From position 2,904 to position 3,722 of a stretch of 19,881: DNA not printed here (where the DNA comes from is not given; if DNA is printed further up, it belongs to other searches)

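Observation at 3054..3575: Divergent Hcp with an N-terminal extension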

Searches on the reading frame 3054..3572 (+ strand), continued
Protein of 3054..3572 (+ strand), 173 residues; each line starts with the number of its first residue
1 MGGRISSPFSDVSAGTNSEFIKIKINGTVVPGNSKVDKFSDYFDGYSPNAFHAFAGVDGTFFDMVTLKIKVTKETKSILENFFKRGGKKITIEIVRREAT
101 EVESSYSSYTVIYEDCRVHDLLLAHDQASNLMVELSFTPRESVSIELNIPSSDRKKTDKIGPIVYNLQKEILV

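Call 39: list_cluster_members(proteins=[P0015, P0017, P0018, P0020, P0021, P0022, P0023, P0028, P0029, P0030])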
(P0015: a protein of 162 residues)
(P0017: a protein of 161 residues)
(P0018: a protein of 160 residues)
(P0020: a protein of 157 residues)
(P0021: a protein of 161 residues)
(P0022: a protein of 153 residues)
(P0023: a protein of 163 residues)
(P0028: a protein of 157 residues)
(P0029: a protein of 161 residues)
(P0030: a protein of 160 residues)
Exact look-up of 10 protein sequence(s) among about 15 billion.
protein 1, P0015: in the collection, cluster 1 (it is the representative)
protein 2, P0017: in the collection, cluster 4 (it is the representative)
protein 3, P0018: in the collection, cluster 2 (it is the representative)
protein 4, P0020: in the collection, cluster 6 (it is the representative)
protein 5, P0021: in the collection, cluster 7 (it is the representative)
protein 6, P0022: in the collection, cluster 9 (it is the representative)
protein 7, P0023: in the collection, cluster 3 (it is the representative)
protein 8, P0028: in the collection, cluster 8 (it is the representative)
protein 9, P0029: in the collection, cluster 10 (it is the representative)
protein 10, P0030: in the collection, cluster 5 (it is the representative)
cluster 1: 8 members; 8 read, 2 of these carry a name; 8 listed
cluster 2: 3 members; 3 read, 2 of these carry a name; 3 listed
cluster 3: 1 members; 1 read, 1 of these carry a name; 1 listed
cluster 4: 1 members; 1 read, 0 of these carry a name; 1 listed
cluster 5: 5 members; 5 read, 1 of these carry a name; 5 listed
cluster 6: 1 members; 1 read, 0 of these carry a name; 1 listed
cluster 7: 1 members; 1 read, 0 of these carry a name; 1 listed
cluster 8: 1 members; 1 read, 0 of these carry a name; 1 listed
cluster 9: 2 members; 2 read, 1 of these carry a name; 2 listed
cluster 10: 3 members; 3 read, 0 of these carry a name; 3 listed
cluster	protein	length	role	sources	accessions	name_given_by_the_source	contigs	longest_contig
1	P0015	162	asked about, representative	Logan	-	-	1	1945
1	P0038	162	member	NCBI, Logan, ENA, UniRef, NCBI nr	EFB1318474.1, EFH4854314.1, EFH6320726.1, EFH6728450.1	TPA: hypothetical protein GFY81_20870 [Escherichia coli] | Type VI secretion protein n=1 Tax=Escherichia coli TaxID=562 RepID=A0A7H9SKR0_ECOLX | hypothetical protein [Escherichia coli]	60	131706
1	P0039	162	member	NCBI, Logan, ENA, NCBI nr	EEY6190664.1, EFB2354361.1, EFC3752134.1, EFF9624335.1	hypothetical protein SHB39_004504 [Escherichia coli] | hypothetical protein [Escherichia coli]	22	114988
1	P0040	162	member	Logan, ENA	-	-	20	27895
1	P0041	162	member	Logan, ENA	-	-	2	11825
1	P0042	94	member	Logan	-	-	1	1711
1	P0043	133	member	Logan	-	-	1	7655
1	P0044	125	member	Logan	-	-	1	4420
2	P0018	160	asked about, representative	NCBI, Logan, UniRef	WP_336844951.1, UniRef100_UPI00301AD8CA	hypothetical protein [Providencia rettgeri] | hypothetical protein n=1 Tax=Providencia rettgeri TaxID=587 RepID=UPI00301AD8CA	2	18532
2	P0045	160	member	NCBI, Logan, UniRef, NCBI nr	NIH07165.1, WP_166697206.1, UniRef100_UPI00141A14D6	hypothetical protein [Providencia rettgeri] | hypothetical protein n=1 Tax=Providencia rettgeri TaxID=587 RepID=UPI00141A14D6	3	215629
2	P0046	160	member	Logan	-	-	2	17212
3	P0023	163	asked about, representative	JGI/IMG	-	hypothetical protein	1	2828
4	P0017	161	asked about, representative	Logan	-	-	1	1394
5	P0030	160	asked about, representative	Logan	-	-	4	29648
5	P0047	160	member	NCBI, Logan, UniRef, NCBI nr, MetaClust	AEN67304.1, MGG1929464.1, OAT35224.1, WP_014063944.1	hypothetical protein Entas_4625 (plasmid) [Enterobacter soli] | hypothetical protein n=1 Tax=Enterobacter soli TaxID=885040 RepID=UPI000223CFF5 | hypothetical protein [Enterobacter soli]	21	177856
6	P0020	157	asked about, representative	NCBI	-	-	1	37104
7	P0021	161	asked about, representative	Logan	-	-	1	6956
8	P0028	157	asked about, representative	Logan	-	-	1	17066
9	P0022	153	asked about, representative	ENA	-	-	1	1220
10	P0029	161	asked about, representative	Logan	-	-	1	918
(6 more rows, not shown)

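Call 42: find_encoding_contigs(protein=P0047, flank=6000, max_places=2)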
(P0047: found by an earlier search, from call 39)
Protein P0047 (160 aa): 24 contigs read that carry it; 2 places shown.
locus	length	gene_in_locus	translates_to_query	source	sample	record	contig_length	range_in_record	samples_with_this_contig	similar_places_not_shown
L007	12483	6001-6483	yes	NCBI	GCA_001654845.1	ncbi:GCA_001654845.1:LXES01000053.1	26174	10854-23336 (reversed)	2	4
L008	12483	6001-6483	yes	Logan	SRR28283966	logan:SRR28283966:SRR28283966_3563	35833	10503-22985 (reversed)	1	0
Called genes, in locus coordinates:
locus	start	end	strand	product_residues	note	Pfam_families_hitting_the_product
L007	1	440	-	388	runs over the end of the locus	PF01656:CbiA, PF13614:AAA_31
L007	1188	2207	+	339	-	PF01051:Rep3_N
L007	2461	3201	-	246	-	PF00589:Phage_integrase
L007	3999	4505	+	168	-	PF05591:T6SS_VipA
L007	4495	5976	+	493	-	PF05943:VipB, PF18945:VipB_2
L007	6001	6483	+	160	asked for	-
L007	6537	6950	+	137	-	PF04965:GPW_gp25 (weak)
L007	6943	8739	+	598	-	PF05947:T6SS_TssF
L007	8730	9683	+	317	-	PF06996:T6SS_TssG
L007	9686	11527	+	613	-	PF05954:Phage_GPD, PF04717:Phage_base_V, PF22178:Gp5_trimer_C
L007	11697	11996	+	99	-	PF05488:PAAR_motif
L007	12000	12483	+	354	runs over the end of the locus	PF06812:ImpA_N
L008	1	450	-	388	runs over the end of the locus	PF01656:CbiA, PF13614:AAA_31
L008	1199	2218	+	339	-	PF01051:Rep3_N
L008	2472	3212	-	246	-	PF00589:Phage_integrase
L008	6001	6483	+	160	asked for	-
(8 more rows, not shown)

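Call 43: find_encoding_contigs(protein=P0045, flank=6000, max_places=2)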
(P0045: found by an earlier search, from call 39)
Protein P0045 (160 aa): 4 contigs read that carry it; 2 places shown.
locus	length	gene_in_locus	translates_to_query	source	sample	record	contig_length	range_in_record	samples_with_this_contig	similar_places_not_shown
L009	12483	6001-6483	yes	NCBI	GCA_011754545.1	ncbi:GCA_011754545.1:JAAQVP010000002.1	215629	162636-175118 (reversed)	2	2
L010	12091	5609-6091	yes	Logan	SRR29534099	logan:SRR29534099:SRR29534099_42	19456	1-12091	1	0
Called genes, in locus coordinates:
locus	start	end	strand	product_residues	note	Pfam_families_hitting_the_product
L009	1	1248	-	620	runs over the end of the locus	PF11924:IAT_beta, PF09134:Invasin_D3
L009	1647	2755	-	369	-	PF01527:HTH_Tnp_1, PF02796:HTH_7 (faint), PF13384:HTH_23 (weak), PF13518:HTH_28 (faint), PF13551:HTH_29 (faint), PF13276:HTH_21 (weak), PF00665:rve, PF13683:rve_3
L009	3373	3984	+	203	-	-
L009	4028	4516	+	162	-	PF05591:T6SS_VipA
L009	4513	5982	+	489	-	PF05943:VipB, PF18945:VipB_2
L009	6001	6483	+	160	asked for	-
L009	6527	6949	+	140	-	PF04965:GPW_gp25 (weak)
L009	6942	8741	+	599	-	PF05947:T6SS_TssF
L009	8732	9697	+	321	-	PF06996:T6SS_TssG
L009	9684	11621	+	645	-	PF05954:Phage_GPD, PF04717:Phage_base_V, PF22178:Gp5_trimer_C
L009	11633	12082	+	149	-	PF22011:DUF6931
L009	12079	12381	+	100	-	PF05488:PAAR_motif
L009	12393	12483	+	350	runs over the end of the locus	PF06812:ImpA_N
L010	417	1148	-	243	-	PF00194:Carb_anhydrase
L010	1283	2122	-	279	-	PF13276:HTH_21 (weak), PF00665:rve, PF13683:rve_3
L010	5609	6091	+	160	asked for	-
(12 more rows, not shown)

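Call 44: find_encoding_contigs(protein=P0038, flank=6000, max_places=2)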
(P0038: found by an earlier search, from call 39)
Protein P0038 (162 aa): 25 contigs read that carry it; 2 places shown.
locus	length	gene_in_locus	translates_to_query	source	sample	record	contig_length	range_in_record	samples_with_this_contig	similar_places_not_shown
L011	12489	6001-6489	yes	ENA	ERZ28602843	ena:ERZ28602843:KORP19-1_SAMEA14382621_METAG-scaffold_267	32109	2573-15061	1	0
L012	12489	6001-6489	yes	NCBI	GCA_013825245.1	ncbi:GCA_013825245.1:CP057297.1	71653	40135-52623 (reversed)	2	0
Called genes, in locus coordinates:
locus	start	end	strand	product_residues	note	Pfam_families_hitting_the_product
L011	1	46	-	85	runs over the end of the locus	-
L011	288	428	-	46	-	-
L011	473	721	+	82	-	PF07362:CcdA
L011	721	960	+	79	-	PF01845:CcdB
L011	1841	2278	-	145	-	PF01695:IstB_IS21, PF00308:Bac_DnaA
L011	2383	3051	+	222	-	PF13518:HTH_28, PF13551:HTH_29 (weak), PF13565:HTH_32 (weak)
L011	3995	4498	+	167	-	PF05591:T6SS_VipA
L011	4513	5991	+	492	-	PF05943:VipB, PF18945:VipB_2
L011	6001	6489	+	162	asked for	-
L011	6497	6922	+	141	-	-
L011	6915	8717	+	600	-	PF05947:T6SS_TssF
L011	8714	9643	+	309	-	PF06996:T6SS_TssG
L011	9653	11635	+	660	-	PF05954:Phage_GPD, PF04717:Phage_base_V, PF22178:Gp5_trimer_C (weak)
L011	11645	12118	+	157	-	PF22011:DUF6931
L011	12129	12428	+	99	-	PF05488:PAAR_motif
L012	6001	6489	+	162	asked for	-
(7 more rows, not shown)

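Call 51: search_dna_similar(query=window:3054-3572:+, collection=plasmids, mode=protein, max_rows=40, rows=spread)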
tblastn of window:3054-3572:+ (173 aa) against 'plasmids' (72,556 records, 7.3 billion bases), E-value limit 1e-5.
Records with a match: 74; places in all: 74; records where one place covers at least 80% of the query: 74.
Best place of each record, by identity: >=99% 5; 95-99% 9; 60-80% 6; <60% 54.
By first word of the organism name: Escherichia 70; Salmonella 1; Yersinia 1; Enterobacteriaceae 1; Enterobacter 1.
By predicted mobility (MOB-suite, as given by PLSDB): conjugative 48; mobilizable 17; non-mobilizable 9.
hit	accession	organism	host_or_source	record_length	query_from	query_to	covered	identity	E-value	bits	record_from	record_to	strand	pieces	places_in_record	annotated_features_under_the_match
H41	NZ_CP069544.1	Escherichia coli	Homo sapiens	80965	1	173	100%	100.0%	2e-110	352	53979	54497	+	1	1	type VI secretion protein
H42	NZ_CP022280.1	Escherichia coli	Marmota,fecal sample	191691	1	173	100%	100.0%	2e-110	352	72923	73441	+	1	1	type VI secretion protein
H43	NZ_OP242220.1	Escherichia coli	Homo sapiens,stool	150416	1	173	100%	99.4%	5e-110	350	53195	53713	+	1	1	hypothetical protein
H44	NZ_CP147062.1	Escherichia coli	environmental,hospital wastewater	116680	1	173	100%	98.8%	1e-108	347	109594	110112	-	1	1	type VI secretion protein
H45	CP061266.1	Escherichia coli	Sheep,cell culture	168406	1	173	100%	98.3%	2e-108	345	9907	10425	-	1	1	type VI secretion protein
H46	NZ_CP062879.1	Escherichia coli O157:H16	Sus scrofa domesticus,feces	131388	1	173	100%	97.7%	2e-108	346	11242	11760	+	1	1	hypothetical protein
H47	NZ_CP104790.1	Escherichia coli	bacteria,swine faeces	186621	1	173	100%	97.7%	2e-108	346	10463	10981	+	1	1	hypothetical protein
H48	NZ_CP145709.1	Escherichia coli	Homo sapiens,stool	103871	1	173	100%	96.0%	4e-106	339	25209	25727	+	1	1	type VI secretion protein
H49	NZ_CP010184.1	Escherichia coli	mouse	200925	1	173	100%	67.6%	3e-74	248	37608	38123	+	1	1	hypothetical protein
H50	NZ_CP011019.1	Escherichia coli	Homo sapiens,Bacterial isolate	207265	1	173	100%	67.6%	3e-74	248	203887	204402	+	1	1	hypothetical protein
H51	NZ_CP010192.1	Escherichia coli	mouse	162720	1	173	100%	66.5%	2e-73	246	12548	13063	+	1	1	hypothetical protein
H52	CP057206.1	Escherichia coli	culture,Pooled sheep faecal samples ...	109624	1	173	100%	58.4%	2e-62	214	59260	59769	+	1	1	type VI secretion protein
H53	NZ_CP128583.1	Escherichia coli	whole organism,farm environment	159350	1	173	100%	58.4%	2e-62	214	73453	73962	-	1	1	hypothetical protein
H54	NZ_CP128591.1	Escherichia coli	whole organism,farm environment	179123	1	173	100%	56.6%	3e-61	211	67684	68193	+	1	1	hypothetical protein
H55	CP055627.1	Escherichia coli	culture,Pooled pig faecal samples ...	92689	1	173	100%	54.9%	8e-58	201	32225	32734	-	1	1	type VI secretion protein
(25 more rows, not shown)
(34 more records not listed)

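Call 55: predict_structure(alignment_id=A4)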
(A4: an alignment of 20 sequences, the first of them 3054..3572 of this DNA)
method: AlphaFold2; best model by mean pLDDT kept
length: 173 residues; sequences in the alignment: 20
mean_pLDDT: 86.1   pTM: 0.82
mean pLDDT of the five models: 86.1, 85.8, 85.8, 84.1, 81.7
residues with pLDDT >= 90: 107; 70-90: 45; 50-70: 6; < 50: 15
segments of 3 or more residues with pLDDT < 50: 1-15
pLDDT, mean of each block of 10 residues (from residue 1): 40 62 96 90 91 88 92 92 86 90 80 95 90 95 94 87 94 91
secondary structure, 60 per line:
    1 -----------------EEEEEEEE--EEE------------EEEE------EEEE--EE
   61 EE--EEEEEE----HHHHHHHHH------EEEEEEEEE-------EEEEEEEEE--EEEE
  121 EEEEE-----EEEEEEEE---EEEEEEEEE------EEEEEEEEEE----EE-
elements in order: E18-25 E28-30 E43-46 E53-56 E59-62 E65-70 H75-83 E90-98 E106-114 E117-125 E131-138 E142-150 E157-166

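Call 69: find_encoding_contigs(protein=P0027, flank=3000, max_places=2)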
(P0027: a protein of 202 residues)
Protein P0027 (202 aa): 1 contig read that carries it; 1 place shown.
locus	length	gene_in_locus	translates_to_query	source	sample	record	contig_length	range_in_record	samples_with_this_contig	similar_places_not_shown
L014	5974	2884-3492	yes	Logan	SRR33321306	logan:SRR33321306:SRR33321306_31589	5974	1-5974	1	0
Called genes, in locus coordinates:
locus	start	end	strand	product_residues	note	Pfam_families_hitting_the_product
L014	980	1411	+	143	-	PF05591:T6SS_VipA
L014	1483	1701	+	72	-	-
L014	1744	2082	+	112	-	PF05943:VipB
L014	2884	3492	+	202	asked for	-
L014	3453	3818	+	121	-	-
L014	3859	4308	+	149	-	PF05947:T6SS_TssF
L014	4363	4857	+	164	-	PF05947:T6SS_TssF (weak)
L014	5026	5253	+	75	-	-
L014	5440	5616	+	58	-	-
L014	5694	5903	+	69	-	-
